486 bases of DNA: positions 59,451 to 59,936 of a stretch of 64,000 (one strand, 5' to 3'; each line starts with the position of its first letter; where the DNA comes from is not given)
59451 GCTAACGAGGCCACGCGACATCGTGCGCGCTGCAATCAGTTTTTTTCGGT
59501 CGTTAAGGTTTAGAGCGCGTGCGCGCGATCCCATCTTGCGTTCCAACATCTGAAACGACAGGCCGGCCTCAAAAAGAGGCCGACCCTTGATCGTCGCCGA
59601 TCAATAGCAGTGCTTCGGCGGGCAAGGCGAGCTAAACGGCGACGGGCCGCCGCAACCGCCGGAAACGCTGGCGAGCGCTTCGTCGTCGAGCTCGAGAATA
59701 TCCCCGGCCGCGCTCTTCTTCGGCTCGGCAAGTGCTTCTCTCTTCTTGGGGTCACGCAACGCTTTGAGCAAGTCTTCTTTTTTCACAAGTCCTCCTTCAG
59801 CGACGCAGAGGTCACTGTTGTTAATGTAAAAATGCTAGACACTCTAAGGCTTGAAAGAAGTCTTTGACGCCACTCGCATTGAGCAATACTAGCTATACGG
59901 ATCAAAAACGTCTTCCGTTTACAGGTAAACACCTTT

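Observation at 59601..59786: Atypical precursor: 44-aa double-glycine leader and a 17-aa proline-rich core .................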

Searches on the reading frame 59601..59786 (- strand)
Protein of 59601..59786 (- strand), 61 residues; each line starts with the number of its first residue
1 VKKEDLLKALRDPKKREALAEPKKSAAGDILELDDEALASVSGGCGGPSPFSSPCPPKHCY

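Call 5: search_protein_families(library=pfam, proteins=[window:59601-59786:-], max_evalue=0.01)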
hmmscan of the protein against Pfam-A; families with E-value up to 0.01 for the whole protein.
window:59601-59786:- (61 aa): 0 families

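Call 6: search_protein_families(library=ncbifam, proteins=[window:59601-59786:-], max_evalue=0.1)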
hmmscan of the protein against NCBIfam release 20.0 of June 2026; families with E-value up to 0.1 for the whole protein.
window:59601-59786:- (61 aa): 3 families
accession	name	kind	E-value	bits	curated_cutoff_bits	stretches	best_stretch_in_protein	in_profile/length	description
TIGR03898.1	lanti_MRSA_kill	subfamily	0.00075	19.4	23.5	1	6-44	2-44/44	mersacidin/lichenicidin family type 2 lantibiotic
TIGR03949.1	bact_IIb_cerein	subfamily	0.03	14.1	21.5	1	31-46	2-17/45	class IIb bacteriocin, lactobin A/cerein 7B family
TIGR01847.1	bacteriocin_sig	domain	0.071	13.8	15.7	0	32-44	3-15/15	bacteriocin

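Call 8: find_homologous_proteins(query=window:59604-59786:-, max_evalue=10)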
Query seq(61 aa) (61 aa): 3 proteins with E <= 10 among 53 candidates.
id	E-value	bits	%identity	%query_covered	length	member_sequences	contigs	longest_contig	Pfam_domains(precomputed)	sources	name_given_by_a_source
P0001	1.0e-28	116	87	100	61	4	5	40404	-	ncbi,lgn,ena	ncbi:MAG: mersacidin/lichenicidin family type 2 lantibiotic [Pseudomonadota bacterium]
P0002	1.2e-22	97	74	100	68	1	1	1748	-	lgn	-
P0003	9.0e-22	94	72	100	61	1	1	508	-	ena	-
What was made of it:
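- On Mersacidin/lichenicidin precursor family (TIGR03898): The 87%-identical homologue P0001 carries that name at NCBI (call 8).
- Checked: Three homologous peptides exist (72-87% identity, call 8).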

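Call 15: find_encoding_contigs(protein=P0002, flank=5000)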
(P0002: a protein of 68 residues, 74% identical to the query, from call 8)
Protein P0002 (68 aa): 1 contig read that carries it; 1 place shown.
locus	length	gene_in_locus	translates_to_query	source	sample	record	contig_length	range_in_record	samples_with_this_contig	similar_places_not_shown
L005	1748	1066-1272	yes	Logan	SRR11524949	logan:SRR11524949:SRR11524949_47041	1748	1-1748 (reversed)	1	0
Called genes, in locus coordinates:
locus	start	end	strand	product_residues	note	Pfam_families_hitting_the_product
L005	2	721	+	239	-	?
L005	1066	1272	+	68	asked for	-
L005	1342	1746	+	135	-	?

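Call 16: find_encoding_contigs(protein=P0001, flank=10000)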
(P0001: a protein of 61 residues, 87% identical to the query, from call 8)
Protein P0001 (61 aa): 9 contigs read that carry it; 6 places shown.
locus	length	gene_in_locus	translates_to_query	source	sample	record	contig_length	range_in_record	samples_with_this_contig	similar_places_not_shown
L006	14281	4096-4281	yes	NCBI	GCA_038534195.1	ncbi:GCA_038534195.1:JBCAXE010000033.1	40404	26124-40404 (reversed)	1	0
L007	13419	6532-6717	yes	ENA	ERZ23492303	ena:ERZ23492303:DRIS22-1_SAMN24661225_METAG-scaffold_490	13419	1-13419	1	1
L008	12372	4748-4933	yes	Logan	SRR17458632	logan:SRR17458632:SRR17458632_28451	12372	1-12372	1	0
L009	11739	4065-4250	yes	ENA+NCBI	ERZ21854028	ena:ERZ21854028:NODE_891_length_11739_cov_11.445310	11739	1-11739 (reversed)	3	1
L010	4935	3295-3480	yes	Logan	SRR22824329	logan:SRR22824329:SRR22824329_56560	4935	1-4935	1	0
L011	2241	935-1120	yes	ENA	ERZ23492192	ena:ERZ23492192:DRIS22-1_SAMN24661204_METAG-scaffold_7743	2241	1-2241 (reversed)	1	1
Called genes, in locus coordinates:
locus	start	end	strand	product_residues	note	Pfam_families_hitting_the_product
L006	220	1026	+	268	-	-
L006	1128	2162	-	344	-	PF00891:Methyltransf_2, PF13489:Methyltransf_23 (weak), PF08242:Methyltransf_12 (weak), PF13649:Methyltransf_25 (weak)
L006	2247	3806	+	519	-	PF00732:GMC_oxred_N, PF05199:GMC_oxred_C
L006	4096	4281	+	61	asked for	-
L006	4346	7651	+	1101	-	PF13575:DUF4135, PF05147:LANC_like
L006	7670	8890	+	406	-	PF26002:Beta-barrel_AprE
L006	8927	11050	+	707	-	PF03412:Peptidase_C39, PF00664:ABC_membrane, PF00005:ABC_tran, PF02463:SMC_N (faint)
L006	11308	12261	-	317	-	PF00070:Pyr_redox (faint), PF01266:DAO (weak), PF07992:Pyr_redox_2 (weak), PF12831:FAD_oxidored, PF13454:NAD_binding_9 (faint), PF01593:Amino_oxidase, PF13450:NAD_binding_8, PF01593:Amino_oxidase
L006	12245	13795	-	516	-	PF04244:DPRP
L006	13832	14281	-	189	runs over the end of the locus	PF00226:DnaJ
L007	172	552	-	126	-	-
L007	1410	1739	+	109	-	-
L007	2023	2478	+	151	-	-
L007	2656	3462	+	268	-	-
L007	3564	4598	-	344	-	PF00891:Methyltransf_2, PF13489:Methyltransf_23 (weak), PF08242:Methyltransf_12 (weak), PF13649:Methyltransf_25 (weak)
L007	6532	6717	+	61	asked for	-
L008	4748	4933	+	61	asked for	-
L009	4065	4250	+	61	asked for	-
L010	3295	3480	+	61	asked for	-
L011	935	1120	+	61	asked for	-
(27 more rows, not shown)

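Call 49: find_homologous_proteins(query=A2, max_evalue=0.001)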
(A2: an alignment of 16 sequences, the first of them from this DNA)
Query A2 (16 sequences) (61 aa, profile of the alignment): 1759 proteins with E <= 0.001 among 4517 candidates; the best 120 are listed.
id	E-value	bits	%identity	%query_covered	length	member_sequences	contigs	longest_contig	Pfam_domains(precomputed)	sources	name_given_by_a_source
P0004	2.3e-32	129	40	100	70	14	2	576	-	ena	-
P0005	6.5e-32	127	40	100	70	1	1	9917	-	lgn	-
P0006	3.1e-31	125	40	100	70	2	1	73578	-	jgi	jgi:mersacidin/lichenicidin family type 2 lantibiotic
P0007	4.1e-31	125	39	100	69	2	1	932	-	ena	-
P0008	5.1e-31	124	39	100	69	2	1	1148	-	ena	-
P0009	6.7e-31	124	41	100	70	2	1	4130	-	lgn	-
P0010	7.2e-31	124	39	100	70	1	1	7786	-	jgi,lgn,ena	-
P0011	8.2e-31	124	41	100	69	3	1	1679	-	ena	-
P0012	1.1e-30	123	38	100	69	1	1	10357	-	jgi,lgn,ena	jgi:mersacidin/lichenicidin family type 2 lantibiotic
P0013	1.3e-30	123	43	100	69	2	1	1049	-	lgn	-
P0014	2.1e-30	122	45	100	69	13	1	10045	-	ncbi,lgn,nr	ncbi:MAG TPA: mersacidin/lichenicidin family type 2 lantibiotic [Thermoanaerobaculia bacterium]|nr:m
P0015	3.8e-30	122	39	100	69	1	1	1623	-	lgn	-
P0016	4.0e-30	122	36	100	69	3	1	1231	-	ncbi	-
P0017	7.4e-30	121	40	100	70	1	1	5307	-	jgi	jgi:mersacidin/lichenicidin family type 2 lantibiotic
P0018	8.2e-30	121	41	100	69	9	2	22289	-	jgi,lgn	jgi:mersacidin/lichenicidin family type 2 lantibiotic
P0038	8.8e-29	117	33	100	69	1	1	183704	-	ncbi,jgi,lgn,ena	ncbi:MAG TPA: mersacidin/lichenicidin family type 2 lantibiotic [Thermoanaerobaculia bacterium]|jgi:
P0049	7.6e-28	114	40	97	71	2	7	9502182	-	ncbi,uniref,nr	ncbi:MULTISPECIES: mersacidin/lichenicidin family type 2 lantibiotic [Myxococcus]|uniref:Mersacidin/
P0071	4.7e-26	109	44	100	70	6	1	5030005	-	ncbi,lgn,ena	-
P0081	1.5e-25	107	38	98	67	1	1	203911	-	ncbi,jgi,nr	ncbi:MAG: hypothetical protein QOF89_2414 [Acidobacteriota bacterium]|jgi:mersacidin/lichenicidin fa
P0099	8.3e-25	105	39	97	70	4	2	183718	-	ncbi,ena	-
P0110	2.4e-24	103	36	98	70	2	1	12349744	-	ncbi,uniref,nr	ncbi:type 2 lantibiotic, mersacidin/lichenicidin family [Cystobacter fuscus]|uniref:Type 2 lantibiot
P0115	3.6e-24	103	39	100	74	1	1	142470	-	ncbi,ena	-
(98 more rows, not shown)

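Call 51: find_encoding_contigs(protein=P0110, flank=10000, max_places=2)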
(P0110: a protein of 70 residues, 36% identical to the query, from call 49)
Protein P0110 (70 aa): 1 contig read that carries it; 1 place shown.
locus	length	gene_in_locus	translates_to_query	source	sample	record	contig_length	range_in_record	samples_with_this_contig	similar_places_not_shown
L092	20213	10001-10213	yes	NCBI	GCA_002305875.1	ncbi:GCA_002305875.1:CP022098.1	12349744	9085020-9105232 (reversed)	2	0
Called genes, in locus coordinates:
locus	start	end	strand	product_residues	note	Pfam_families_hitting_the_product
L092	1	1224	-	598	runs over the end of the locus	PF16403:Bact_surface_Ig-like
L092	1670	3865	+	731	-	PF07504:FTP, PF01447:Peptidase_M4, PF02868:Peptidase_M4_C, PF04151:PPC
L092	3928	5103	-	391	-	PF07690:MFS_1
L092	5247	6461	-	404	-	PF00092:VWA, PF13519:VWA_2 (weak), PF25106:VWA_4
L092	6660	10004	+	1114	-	PF13575:DUF4135, PF05147:LANC_like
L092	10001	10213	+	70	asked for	-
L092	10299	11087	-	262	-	PF13427:AadA_C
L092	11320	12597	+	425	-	PF07992:Pyr_redox_2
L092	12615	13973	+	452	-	PF00158:Sigma54_activat, PF01078:Mg_chelatase (faint), PF14532:Sigma54_activ_2, PF07728:AAA_5 (weak), PF25601:AAA_lid_14, PF02954:HTH_8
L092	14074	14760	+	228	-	PF00753:Lactamase_B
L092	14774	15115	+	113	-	PF00581:Rhodanese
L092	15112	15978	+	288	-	PF01925:TauE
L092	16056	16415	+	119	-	PF05488:PAAR_motif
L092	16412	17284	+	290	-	PF16697:Yop-YscD_cpl, PF00498:FHA, PF13503:DUF4123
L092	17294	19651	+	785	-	PF25023:TEN_YD-shell, PF05593:RHS_repeat, PF25023:TEN_YD-shell, PF05593:RHS_repeat (weak), PF03527:RHS (weak)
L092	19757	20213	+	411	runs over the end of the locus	PF14690:Zn_ribbon_ISL3 (weak), PF13542:HTH_Tnp_ISL3, PF01610:DDE_Tnp_ISL3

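Call 52: find_encoding_contigs(protein=P0099, flank=10000, max_places=2)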
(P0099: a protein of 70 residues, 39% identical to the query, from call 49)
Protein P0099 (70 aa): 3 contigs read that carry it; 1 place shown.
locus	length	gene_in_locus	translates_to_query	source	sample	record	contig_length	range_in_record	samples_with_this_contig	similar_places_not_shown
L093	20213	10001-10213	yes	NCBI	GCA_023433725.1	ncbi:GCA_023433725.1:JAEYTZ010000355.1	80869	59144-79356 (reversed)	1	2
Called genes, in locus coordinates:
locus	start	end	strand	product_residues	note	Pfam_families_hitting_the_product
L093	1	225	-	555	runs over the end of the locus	PF13646:HEAT_2 (faint)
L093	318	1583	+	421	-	PF03576:Peptidase_S58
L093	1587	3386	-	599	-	PF05960:DUF885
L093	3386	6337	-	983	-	PF00176:SNF2-rel_dom, PF00271:Helicase_C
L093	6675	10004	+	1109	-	PF13575:DUF4135, PF05147:LANC_like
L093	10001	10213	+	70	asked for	-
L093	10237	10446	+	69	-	-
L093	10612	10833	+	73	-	-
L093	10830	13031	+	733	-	PF03412:Peptidase_C39, PF00664:ABC_membrane, PF02463:SMC_N (weak), PF00005:ABC_tran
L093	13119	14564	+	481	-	PF01425:Amidase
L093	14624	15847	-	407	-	-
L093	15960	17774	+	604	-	-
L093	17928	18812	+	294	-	PF14243:R2K_3, PF18299:R2K_2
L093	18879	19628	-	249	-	-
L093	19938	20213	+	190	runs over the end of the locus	PF07638:Sigma70_ECF (weak), PF04542:Sigma70_r2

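Call 53: find_encoding_contigs(protein=P0049, flank=10000, max_places=2)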
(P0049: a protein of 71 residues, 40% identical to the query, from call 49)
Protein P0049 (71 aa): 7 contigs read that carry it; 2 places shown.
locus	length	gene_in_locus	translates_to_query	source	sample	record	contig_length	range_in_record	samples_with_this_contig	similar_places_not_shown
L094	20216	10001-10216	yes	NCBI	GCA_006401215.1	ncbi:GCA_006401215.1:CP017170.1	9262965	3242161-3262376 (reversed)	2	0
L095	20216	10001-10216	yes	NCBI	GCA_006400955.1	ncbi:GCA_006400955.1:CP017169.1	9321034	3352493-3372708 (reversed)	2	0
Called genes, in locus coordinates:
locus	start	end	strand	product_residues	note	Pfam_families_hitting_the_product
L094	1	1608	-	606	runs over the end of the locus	PF05960:DUF885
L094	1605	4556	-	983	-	PF00176:SNF2-rel_dom, PF00271:Helicase_C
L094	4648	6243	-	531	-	PF00732:GMC_oxred_N, PF05199:GMC_oxred_C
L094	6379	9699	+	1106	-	PF13575:DUF4135, PF05147:LANC_like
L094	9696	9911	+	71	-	-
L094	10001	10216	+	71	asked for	-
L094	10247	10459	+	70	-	-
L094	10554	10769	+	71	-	-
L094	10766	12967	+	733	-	PF03412:Peptidase_C39, PF00664:ABC_membrane, PF02463:SMC_N (weak), PF00005:ABC_tran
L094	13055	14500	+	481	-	PF01425:Amidase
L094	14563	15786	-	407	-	-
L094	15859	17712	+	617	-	-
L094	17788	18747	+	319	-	PF18299:R2K_2, PF14243:R2K_3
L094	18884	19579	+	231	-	-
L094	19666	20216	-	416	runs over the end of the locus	-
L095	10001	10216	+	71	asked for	-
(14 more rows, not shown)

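Call 58: find_encoding_contigs(protein=P0071, flank=10000, max_places=1)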
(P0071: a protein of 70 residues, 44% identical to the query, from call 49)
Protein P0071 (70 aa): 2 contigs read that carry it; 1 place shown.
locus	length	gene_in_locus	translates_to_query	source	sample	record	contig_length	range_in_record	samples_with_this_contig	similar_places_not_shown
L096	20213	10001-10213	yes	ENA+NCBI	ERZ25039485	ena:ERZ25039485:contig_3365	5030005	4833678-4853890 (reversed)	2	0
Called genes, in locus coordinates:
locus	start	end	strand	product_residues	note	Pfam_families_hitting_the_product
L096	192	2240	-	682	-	PF02310:B12-binding, PF04055:Radical_SAM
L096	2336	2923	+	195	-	PF00440:TetR_N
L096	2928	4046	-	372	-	-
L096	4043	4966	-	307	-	PF00487:FA_desaturase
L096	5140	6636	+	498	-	PF00732:GMC_oxred_N, PF00890:FAD_binding_2 (faint), PF13450:NAD_binding_8 (weak), PF05199:GMC_oxred_C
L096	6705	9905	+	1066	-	PF13575:DUF4135, PF05147:LANC_like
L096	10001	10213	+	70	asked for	-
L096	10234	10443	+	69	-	-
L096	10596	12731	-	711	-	PF03412:Peptidase_C39, PF00664:ABC_membrane, PF00005:ABC_tran, PF02463:SMC_N (faint)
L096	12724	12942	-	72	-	-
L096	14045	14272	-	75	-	-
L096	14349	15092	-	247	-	-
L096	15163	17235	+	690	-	PF02810:SEC-C, PF24732:ParE_like (weak)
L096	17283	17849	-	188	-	-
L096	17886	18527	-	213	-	-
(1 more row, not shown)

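Call 59: find_encoding_contigs(protein=P0038, flank=10000, max_places=1)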
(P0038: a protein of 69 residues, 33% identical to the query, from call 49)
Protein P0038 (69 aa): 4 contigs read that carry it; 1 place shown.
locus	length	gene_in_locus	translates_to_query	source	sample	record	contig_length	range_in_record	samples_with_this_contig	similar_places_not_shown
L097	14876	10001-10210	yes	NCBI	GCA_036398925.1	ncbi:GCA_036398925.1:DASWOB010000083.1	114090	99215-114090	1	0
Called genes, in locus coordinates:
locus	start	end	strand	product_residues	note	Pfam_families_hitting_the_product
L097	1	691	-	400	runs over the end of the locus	PF13439:Glyco_transf_4, PF13579:Glyco_trans_4_4, PF20706:GT4-conflict, PF00534:Glycos_transf_1, PF13692:Glyco_trans_1_4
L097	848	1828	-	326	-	-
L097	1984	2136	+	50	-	-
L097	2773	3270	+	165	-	-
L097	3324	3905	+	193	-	-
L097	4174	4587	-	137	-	PF00072:Response_reg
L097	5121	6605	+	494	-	PF00732:GMC_oxred_N, PF00890:FAD_binding_2 (faint), PF01266:DAO (faint), PF13450:NAD_binding_8 (weak), PF05199:GMC_oxred_C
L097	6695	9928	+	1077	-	PF13575:DUF4135, PF05147:LANC_like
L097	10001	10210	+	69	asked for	-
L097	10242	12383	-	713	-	PF03412:Peptidase_C39, PF00664:ABC_membrane, PF00005:ABC_tran, PF02463:SMC_N (faint)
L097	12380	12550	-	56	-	-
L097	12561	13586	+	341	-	PF06224:AlkZ-like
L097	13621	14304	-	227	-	-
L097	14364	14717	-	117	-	PF03795:YCII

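Call 60: find_encoding_contigs(protein=P0081, flank=10000, max_places=1)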
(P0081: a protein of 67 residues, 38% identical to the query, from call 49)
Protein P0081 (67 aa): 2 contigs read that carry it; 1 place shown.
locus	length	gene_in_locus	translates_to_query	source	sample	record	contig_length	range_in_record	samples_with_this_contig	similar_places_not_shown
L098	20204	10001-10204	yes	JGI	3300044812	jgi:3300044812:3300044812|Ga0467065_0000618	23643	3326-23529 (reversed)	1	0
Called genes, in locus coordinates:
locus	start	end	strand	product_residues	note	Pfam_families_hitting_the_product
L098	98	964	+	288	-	PF04655:APH_6_hur, PF01636:APH (weak)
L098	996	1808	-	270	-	PF04338:DUF481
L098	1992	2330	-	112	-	-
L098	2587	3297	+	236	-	-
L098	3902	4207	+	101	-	-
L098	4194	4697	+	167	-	-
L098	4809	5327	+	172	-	-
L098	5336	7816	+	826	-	PF00989:PAS (weak), PF08448:PAS_4 (weak), PF08447:PAS_3, PF00990:GGDEF, PF00563:EAL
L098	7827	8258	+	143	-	PF13618:Gluconate_2-dh3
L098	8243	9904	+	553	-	PF00890:FAD_binding_2 (faint), PF00732:GMC_oxred_N, PF05199:GMC_oxred_C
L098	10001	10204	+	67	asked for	-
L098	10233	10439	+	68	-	-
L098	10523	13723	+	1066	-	PF13575:DUF4135, PF05147:LANC_like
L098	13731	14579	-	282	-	PF01135:PCMT, PF13649:Methyltransf_25 (weak)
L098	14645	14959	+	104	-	-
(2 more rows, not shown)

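Call 61: find_encoding_contigs(protein=P0115, flank=10000, max_places=1)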
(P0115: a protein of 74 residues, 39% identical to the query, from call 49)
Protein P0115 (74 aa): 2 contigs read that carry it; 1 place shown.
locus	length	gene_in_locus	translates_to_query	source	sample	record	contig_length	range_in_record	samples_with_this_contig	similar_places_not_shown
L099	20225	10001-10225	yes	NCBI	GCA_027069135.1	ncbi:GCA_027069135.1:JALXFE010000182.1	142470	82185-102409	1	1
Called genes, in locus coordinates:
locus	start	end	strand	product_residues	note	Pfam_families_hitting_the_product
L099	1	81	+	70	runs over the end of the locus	PF05509:TraY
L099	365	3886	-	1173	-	PF13086:AAA_11, PF13245:AAA_19 (faint), PF13604:AAA_30 (faint), PF13087:AAA_12, PF13091:PLDc_2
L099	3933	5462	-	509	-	PF00890:FAD_binding_2 (weak), PF01266:DAO (faint), PF01494:FAD_binding_3 (faint), PF13450:NAD_binding_8 (faint), PF00732:GMC_oxred_N (weak), PF05199:GMC_oxred_C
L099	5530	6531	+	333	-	PF08100:Dimerisation, PF00891:Methyltransf_2, PF08242:Methyltransf_12 (weak), PF13649:Methyltransf_25 (weak)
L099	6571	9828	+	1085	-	PF13575:DUF4135, PF05147:LANC_like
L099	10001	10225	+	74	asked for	-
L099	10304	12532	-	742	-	PF03412:Peptidase_C39, PF00664:ABC_membrane, PF02463:SMC_N (faint), PF00005:ABC_tran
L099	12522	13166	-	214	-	-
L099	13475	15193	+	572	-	PF08811:DUF1800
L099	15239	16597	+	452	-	PF07394:DUF1501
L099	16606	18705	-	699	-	PF00474:SSF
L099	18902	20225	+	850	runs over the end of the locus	PF12770:CHAT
